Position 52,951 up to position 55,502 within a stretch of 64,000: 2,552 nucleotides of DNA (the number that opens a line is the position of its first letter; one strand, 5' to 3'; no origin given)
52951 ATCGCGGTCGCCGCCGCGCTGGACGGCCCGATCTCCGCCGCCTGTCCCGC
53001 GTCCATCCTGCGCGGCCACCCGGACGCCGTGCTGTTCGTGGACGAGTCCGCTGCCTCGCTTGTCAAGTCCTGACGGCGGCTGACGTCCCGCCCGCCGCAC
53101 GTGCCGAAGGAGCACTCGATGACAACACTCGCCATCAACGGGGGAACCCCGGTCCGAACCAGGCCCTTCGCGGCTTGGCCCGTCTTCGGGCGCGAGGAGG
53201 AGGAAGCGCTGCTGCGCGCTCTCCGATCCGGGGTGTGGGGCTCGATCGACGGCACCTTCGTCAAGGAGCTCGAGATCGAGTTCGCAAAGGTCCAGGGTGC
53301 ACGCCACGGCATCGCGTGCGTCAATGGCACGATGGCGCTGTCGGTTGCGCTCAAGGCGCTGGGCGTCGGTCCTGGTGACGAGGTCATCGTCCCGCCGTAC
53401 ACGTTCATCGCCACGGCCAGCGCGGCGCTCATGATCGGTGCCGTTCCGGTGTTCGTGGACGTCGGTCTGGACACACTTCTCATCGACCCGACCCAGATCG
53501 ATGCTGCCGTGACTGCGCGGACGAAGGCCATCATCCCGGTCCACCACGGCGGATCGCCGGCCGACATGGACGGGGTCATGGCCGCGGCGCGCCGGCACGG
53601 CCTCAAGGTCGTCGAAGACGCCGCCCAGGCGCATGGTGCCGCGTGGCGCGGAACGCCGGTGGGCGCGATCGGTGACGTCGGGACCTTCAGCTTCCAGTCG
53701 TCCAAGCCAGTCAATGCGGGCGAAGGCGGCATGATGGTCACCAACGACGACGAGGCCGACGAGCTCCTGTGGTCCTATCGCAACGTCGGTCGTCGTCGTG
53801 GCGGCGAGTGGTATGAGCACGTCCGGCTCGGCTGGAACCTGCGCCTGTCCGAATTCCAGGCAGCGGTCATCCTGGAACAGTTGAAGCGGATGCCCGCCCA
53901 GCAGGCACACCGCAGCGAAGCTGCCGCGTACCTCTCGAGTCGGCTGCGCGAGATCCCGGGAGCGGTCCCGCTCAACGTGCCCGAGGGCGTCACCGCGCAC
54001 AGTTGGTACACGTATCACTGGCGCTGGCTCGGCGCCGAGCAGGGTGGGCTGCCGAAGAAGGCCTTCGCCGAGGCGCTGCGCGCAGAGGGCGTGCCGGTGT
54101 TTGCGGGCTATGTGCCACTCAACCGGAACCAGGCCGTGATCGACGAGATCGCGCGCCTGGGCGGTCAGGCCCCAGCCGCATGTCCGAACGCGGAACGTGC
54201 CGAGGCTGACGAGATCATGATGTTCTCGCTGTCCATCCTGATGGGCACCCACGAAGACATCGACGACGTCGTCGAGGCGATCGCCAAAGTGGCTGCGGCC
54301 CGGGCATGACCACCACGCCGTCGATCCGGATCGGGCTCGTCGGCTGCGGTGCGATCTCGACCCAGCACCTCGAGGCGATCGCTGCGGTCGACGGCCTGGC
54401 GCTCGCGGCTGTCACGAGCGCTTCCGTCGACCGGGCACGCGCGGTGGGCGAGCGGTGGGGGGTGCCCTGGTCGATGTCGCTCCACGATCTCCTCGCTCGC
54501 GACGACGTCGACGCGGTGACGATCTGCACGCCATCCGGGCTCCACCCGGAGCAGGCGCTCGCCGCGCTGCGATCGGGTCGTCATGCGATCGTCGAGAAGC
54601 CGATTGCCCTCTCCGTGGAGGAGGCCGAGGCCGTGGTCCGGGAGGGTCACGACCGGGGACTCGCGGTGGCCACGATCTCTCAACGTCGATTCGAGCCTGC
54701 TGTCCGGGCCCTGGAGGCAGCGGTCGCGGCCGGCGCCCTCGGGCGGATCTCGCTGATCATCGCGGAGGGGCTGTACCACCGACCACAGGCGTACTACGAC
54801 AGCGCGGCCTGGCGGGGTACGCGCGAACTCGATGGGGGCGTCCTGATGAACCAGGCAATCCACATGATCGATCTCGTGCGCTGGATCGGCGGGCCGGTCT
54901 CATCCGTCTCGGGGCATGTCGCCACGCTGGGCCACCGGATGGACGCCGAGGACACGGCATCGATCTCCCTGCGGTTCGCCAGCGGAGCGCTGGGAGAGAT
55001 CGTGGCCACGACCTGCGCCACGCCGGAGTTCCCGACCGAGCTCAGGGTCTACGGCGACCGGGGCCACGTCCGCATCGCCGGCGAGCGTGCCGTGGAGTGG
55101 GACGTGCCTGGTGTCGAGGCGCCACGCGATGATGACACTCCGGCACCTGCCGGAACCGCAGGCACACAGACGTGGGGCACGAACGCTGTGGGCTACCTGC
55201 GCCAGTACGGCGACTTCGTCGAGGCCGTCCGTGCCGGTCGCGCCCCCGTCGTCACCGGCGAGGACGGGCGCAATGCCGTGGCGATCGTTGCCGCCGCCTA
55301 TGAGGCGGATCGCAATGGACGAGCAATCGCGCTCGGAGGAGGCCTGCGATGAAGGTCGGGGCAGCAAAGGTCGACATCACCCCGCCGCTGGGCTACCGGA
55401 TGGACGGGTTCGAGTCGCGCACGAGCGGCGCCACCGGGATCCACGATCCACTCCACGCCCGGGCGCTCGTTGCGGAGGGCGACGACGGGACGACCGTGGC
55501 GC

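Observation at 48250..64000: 16-kb carbohydrate island combining NagA/NagB-type enzymes with a DegT aminotransferase, a Gfo/Idh/MocA oxidoreductase, a ceramidase-like amidase, a LarA-like protein, cupins, an SDR and KdgK: a candidate undescribed amino-sugar or aminocyclitol catabolic pathway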

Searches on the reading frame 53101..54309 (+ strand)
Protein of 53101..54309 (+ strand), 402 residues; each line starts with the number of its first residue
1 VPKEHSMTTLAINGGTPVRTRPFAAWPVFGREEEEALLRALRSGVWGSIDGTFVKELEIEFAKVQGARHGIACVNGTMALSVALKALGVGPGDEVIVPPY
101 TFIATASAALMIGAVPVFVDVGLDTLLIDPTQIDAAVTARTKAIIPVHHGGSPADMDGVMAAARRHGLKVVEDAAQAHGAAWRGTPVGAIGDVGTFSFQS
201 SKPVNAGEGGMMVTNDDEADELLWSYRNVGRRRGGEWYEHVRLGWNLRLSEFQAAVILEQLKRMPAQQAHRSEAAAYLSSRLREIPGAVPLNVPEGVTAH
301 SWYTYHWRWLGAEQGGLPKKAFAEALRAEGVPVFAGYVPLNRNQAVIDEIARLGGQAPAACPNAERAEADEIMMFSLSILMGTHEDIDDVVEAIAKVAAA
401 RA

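Call 4: search_protein_families(library=pfam, proteins=[window:53101-54309:+])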
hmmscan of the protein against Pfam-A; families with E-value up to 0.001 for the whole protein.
window:53101-54309:+ (402 aa): 2 families
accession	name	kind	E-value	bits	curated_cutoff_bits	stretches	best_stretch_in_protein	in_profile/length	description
PF01041.23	DegT_DnrJ_EryC1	-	1.4e-100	337.4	19.8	1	31-394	5-359/360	DegT/DnrJ/EryC1/StrS aminotransferase family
PF01212.27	Beta_elim_lyase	-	3.9e-10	40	27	1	54-291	34-274/288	Beta-eliminating lyase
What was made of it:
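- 53101..54309 (+): DegT/DnrJ/EryC1-family PLP aminotransferase with the catalytic Lys in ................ PF01041, 337 bits (call 4).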

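Call 6: search_protein_families(library=ncbifam, proteins=[window:53101-54309:+], max_evalue=0.00001)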
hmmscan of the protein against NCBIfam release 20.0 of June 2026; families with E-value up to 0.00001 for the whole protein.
window:53101-54309:+ (402 aa): 10 families
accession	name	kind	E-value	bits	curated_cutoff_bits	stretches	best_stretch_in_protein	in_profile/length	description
TIGR04181.1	NHT_00031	hypoth_equivalog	4.8e-63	213.2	420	1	26-305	5-299/359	LegC family aminotransferase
NF008658.2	PRK11658.1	equivalog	1.2e-62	211.8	631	1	26-397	9-376/379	UDP-4-amino-4-deoxy-L-arabinose aminotransferase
TIGR03588.1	PseC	equivalog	2.9e-62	210.8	423.5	1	35-396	15-378/380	UDP-4-amino-4,6-dideoxy-N-acetyl-beta-L-altrosamine transaminase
NF008687.0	PRK11706.1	equivalog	3.4e-59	200.5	375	1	22-356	3-338/375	dTDP-4-amino-4,6-dideoxygalactose transaminase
TIGR04427.1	PLP_DesI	equivalog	8.4e-53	179.9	650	1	36-338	36-331/390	dTDP-4-dehydro-6-deoxyglucose aminotransferase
TIGR02379.1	ECA_wecE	subfamily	2e-51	174.9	434.85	1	22-345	3-329/376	dTDP-4-amino-4,6-dideoxy-D-glucose transaminase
NF011936.0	PRK15407.1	equivalog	3.3e-44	151.3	423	2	49-231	62-252/440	lipopolysaccharide biosynthesis protein RfbH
NF005816.0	PRK07682.1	equivalog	6.9e-10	38.1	620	1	71-146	94-169/390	aminotransferase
NF004770.0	PRK06108.1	subfamily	4e-08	32.5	422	1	61-173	90-209/396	pyridoxal phosphate-dependent aminotransferase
NF004621.0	PRK05957.1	equivalog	1e-06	27.7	498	1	74-160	96-176/389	pyridoxal phosphate-dependent aminotransferase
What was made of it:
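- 53101..54309 (+): Below all NCBIfam equivalog cut-offs (call 6).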

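Call 10: search_solved_structures(query=window:53101-54309:+, max_evalue=1e-20)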
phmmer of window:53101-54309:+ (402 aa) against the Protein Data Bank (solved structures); distinct sequences matched with E-value up to 1e-20: 54.
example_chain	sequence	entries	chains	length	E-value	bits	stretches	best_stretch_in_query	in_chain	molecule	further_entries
1b9h_A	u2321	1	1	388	8.6e-68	232.5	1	21-397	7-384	PROTEIN (3-AMINO-5-HYDROXYBENZOIC ACID SYNTHASE)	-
1b9i_A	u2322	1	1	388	1.4e-67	231.8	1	21-395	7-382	PROTEIN (3-AMINO-5-HYDROXYBENZOIC ACID SYNTHASE)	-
8gyh_B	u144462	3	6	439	6.6e-66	226.3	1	7-361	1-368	DegT/DnrJ/EryC1/StrS family aminotransferase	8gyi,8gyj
5w70_A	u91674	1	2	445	2.2e-63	218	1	8-397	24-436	L-glutamine:2-deoxy-scyllo-inosose aminotransferase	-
7l7x_AAA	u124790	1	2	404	3.2e-61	210.9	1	15-339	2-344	DegT/DnrJ/EryC1/StrS aminotransferase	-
5w71_A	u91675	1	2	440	3e-60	207.7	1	4-329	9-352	L-glutamine:2-deoxy-scyllo-inosose aminotransferase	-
2c7t_A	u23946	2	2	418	4.5e-59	203.8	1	22-329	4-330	GLUTAMINE-2-DEOXY-SCYLLO-INOSOSE AMINOTRANSFERASE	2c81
3dr7_A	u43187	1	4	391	7.9e-59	203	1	5-289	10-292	Putative perosamine synthetase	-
3bn1_A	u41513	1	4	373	1.9e-58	201.7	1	29-290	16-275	Perosamine synthetase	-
3dr4_A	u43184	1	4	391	5.4e-58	200.2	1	5-289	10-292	Putative perosamine synthetase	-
3nu7_A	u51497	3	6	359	8.6e-58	199.6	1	37-354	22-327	Aminotransferase WbpE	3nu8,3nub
3nyu_A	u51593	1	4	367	9.1e-58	199.5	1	37-354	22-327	Aminotransferase WbpE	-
3nys_A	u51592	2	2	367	6.1e-57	196.8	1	37-354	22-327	Aminotransferase WbpE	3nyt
7b0d_A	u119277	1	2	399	1.1e-54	189.4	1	31-279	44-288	Glutamine--scyllo-inositol transaminase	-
1mdo_A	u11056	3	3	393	4e-54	187.5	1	22-332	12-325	ArnB aminotransferase | UDP-4-amino-4-deoxy-L-arabinose--oxoglutarate aminotransferase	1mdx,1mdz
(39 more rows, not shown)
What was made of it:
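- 53101..54309 (+): PDB: AHBA synthase 9e-68, inosose aminotransferases, WbpE 9e-58 (call 10).
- Closest known: Kanosamine pairs NtdC/NtdA and RifL/RifK. Different: Those pairs are biosynthetic, and NtdA scores far lower (4.5e-35, call 10).
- The DegT protein's best structural relatives are AHBA synthase and the inosose aminotransferases, slightly ahead of WbpE (call 10). Its best structural relatives include glutamine:inosose aminotransferases (call 10).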

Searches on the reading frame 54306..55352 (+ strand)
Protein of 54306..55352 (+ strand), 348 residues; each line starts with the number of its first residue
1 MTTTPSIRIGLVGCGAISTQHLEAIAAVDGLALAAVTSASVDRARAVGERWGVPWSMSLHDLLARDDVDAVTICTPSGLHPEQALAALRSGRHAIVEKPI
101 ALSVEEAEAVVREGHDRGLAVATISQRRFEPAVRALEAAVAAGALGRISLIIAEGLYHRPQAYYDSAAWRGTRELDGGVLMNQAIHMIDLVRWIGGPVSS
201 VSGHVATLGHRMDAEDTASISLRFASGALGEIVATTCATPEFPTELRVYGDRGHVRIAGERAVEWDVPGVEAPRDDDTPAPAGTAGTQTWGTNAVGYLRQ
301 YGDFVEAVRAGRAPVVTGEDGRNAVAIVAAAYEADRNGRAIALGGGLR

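Call 4: search_protein_families(library=pfam, proteins=[window:54306-55352:+])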
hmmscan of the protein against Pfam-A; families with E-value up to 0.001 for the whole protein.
window:54306-55352:+ (348 aa): 3 families
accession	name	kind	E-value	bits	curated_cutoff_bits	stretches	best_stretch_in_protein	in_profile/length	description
PF22725.1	GFO_IDH_MocA_C3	-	4.2e-29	101.5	27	1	133-255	1-123/124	GFO/IDH/MocA C-terminal domain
PF02894.22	GFO_IDH_MocA_C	-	2.4e-26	93.4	22.9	1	139-343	3-218/218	Oxidoreductase family, C-terminal alpha/beta domain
PF01408.29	GFO_IDH_MocA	-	6.5e-26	91.8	24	1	7-120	1-115/120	Oxidoreductase family, NAD-binding Rossmann fold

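Call 6: search_protein_families(library=ncbifam, proteins=[window:54306-55352:+], max_evalue=0.00001)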
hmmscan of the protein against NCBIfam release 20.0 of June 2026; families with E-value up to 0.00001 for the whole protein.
window:54306-55352:+ (348 aa): 9 families
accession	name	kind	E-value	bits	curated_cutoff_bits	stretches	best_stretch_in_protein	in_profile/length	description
TIGR04380.1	myo_inos_iolG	equivalog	3.2e-44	151.2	355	1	7-341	2-329/330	inositol 2-dehydrogenase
NF040723.1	UDP-GlcNAcDh_Arch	equivalog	5.3e-35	121.4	450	1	7-253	1-233/302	UDP-N-acetylglucosamine 3-dehydrogenase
NF041392.1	XylDh_Gfo6_Halo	equivalog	9.2e-23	80.6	350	1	5-342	15-349/350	D-xylose 1-dehydrogenase Gfo6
NF052479.1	LevoglcsnDh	equivalog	1.5e-22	79.8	650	1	7-207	4-214/386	levoglucosan dehydrogenase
NF008607.0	PRK11579.1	subfamily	9.3e-21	74.2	330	1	6-222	4-216/346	oxidoreductase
NF007574.0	PRK10206.1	equivalog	1.3e-15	57.3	352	1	56-237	54-227/345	oxidoreductase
NF052679.1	InsChiInosDhIolG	equivalog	1e-14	54.3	540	1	7-194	3-184/343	bifunctional inositol 2-dehydrogenase/D-chiro-inositol 1-dehydrogenase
NF058563.1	BT_2159_fam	equivalog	1.4e-06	27.5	650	1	7-194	1-182/350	disaccharide 3-dehydrogenase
NF058561.1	BT_2158_fam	equivalog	1.7e-06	26.9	750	1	60-149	90-178/487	glycoside 3-dehydrogenase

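Call 11: search_solved_structures(query=window:54306-55352:+, max_evalue=1e-15)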
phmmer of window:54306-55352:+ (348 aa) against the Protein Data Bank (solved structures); distinct sequences matched with E-value up to 1e-15: 41.
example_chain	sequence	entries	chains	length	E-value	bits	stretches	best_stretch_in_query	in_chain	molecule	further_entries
3q2k_A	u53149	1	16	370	1.9e-61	211.3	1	4-342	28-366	oxidoreductase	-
3q2i_A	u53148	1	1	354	2.4e-56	194.6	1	4-343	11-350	dehydrogenase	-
3ezy_A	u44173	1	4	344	2.8e-31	112.1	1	6-341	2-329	Dehydrogenase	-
9azo_A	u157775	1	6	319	3.3e-24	88.9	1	5-253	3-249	PmdC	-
6jw6_A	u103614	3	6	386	5.1e-24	88.2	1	6-345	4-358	Dehydrogenase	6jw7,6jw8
8w9s_A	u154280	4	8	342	1e-23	87.3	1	4-343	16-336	NADH-dependent dihydrogenase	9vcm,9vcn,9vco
2glx_A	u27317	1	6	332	2.3e-23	86.1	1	8-346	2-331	1,5-anhydro-D-fructose reductase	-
3cea_A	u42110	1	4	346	4.4e-23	85.2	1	2-340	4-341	Myo-inositol 2-dehydrogenase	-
5a02_A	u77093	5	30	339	7.5e-23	84.4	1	10-342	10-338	ALDOSE-ALDOSE OXIDOREDUCTASE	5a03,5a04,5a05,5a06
4koa_A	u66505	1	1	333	9.2e-23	84.1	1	7-344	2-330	1,5-anhydro-D-fructose reductase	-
3gdo_A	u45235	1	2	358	4.9e-22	81.7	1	6-343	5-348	Uncharacterized oxidoreductase yvaA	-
3gfg_A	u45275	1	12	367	5.4e-22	81.6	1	6-343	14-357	Uncharacterized oxidoreductase yvaA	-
4hkt_A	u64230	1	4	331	1.2e-21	80.5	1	6-341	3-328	Inositol 2-dehydrogenase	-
5uhw_A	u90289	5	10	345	2e-21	79.7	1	7-345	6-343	Oxidoreductase protein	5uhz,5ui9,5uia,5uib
4mkx_A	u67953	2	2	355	5.4e-20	75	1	3-259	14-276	Inositol dehydrogenase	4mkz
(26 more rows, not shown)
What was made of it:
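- On WbpB/WlbA-WbpE pair (UDP-GlcNAcA 3-dehydrogenase / 3-aminotransferase): 3q2k 1.9e-61 and WbpE 8.6e-58 (calls 10, 11).
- The Gfo protein's nearest structures act on UDP-GlcNAcA (call 11). The Gfo protein is far closer to the 3-dehydrogenase WlbA than to sugar 1-dehydrogenases (calls 6, 11). The Gfo protein is much closer to WlbA than to IolG-type structures (call 11).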
